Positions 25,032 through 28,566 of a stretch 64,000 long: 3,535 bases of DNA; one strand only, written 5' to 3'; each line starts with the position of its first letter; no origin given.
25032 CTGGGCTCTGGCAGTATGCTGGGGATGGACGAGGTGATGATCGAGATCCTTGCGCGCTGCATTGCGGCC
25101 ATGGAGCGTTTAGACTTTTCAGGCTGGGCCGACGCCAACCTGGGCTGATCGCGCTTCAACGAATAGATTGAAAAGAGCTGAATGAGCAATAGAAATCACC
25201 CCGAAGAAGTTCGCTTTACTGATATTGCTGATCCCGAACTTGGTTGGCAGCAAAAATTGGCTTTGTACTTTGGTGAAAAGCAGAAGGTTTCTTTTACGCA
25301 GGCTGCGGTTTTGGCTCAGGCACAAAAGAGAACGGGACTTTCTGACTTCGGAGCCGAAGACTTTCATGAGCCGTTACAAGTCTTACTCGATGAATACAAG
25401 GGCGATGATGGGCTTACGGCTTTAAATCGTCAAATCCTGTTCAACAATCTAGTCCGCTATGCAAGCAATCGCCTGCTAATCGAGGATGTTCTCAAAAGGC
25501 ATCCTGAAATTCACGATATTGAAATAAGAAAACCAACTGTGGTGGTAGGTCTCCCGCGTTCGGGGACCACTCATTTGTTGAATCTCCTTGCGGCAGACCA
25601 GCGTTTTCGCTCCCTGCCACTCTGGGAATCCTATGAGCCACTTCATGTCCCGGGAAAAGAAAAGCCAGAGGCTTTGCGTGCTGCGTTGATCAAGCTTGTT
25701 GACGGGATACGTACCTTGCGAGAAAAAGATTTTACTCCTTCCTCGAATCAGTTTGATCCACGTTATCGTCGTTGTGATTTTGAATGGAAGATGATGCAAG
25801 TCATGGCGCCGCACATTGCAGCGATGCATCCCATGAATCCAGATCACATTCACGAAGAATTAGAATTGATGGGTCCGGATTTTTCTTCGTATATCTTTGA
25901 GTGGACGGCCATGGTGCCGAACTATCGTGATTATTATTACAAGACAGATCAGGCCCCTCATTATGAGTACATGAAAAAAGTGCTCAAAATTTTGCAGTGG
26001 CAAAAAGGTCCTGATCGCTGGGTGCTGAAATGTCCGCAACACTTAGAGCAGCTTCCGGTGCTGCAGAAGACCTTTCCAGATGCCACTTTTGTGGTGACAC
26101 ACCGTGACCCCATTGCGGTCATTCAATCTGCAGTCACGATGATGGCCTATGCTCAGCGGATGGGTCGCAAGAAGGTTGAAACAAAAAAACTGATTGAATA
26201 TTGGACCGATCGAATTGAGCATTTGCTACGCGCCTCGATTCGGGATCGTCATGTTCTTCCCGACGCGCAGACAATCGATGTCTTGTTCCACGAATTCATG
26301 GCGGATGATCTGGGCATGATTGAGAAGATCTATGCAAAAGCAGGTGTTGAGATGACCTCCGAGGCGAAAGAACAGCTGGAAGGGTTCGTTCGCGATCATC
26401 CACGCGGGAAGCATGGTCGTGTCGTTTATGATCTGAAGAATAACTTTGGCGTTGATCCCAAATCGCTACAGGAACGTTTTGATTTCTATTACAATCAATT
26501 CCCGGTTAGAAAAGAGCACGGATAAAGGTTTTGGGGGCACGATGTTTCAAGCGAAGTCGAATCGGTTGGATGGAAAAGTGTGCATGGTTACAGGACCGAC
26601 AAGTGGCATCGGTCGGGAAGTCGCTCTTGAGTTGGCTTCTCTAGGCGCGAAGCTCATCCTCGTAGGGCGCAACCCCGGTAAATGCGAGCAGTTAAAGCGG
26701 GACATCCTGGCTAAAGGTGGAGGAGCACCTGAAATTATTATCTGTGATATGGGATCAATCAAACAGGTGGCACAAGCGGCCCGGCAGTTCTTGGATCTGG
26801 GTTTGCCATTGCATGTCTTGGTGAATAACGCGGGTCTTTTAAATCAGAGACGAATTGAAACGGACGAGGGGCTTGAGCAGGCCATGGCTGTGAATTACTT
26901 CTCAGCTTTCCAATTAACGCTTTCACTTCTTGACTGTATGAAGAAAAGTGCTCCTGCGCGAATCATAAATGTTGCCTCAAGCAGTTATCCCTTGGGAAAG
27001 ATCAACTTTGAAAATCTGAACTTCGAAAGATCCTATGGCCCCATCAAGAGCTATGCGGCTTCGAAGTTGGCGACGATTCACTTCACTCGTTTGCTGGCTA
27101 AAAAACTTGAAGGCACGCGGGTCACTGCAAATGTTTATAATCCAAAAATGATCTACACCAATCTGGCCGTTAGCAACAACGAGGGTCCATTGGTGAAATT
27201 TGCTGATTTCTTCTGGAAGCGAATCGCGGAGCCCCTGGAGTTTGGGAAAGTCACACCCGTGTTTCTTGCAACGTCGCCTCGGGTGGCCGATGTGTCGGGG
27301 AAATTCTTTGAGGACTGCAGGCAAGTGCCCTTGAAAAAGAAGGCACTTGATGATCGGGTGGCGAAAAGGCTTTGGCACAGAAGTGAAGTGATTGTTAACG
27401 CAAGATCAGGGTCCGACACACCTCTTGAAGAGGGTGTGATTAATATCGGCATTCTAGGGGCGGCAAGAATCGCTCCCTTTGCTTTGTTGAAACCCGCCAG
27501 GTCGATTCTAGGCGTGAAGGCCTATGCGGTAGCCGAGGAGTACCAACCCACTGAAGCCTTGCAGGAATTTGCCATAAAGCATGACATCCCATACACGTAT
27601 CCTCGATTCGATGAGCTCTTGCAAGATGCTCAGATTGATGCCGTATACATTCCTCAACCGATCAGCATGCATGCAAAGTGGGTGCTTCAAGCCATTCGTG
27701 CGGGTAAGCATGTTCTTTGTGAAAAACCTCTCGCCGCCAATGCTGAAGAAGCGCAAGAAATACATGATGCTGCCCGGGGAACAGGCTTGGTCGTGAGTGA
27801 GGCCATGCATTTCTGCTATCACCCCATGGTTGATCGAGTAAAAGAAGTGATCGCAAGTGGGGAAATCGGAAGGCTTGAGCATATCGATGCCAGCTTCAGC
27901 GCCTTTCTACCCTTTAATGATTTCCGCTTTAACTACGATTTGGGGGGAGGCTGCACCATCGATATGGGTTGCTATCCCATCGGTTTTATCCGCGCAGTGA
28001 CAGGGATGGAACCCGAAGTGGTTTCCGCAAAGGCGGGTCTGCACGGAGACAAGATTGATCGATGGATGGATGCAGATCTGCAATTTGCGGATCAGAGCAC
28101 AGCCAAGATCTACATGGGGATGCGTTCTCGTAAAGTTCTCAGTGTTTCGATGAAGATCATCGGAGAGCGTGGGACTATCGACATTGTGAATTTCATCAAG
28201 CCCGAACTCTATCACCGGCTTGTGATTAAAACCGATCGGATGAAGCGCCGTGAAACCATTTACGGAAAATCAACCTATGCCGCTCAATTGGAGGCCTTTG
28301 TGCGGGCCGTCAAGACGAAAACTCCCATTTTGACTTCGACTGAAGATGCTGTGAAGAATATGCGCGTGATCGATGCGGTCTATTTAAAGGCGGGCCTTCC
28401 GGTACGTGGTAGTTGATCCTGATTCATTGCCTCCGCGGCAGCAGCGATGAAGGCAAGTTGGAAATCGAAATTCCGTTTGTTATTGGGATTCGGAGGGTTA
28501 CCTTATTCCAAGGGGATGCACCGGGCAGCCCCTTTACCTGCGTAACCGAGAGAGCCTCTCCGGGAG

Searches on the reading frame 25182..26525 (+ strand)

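Call 62: search_protein_families(library=pfam, proteins=[window:25182-26525:+], max_evalue=0.0001)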
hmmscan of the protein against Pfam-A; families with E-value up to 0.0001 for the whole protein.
window:25182-26525:+ (447 aa): 1 family
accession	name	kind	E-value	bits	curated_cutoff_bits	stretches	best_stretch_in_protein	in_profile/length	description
PF13469.12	Sulfotransfer_3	-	1.9e-37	130.1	27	1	118-392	1-215/216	Sulfotransferase family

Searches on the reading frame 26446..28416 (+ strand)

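Call 62: search_protein_families(library=pfam, proteins=[window:26446-28416:+], max_evalue=0.0001)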
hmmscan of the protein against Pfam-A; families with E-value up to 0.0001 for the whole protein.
window:26446-28416:+ (656 aa): 7 families
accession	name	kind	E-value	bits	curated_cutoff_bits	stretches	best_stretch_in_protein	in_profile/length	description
PF00106.31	adh_short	-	1.2e-34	119.9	26.6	1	44-246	1-192/195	short chain dehydrogenase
PF13561.12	adh_short_C2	-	1.4e-21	77.6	27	1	53-246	6-186/236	Enoyl-(Acyl carrier protein) reductase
PF22725.1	GFO_IDH_MocA_C3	-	9.9e-21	74.5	27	1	463-578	2-123/124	GFO/IDH/MocA C-terminal domain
PF01408.29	GFO_IDH_MocA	-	5.3e-19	69.5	24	1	332-452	1-118/120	Oxidoreductase family, NAD-binding Rossmann fold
PF02894.22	GFO_IDH_MocA_C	-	7.9e-09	36.1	22.9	1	466-649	1-210/218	Oxidoreductase family, C-terminal alpha/beta domain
PF01370.27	Epimerase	-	2.2e-07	31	20.9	1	47-249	2-176/240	NAD dependent epimerase/dehydratase family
PF08659.16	KR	-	4.3e-07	30.5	22.6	1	47-148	4-110/180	KR domain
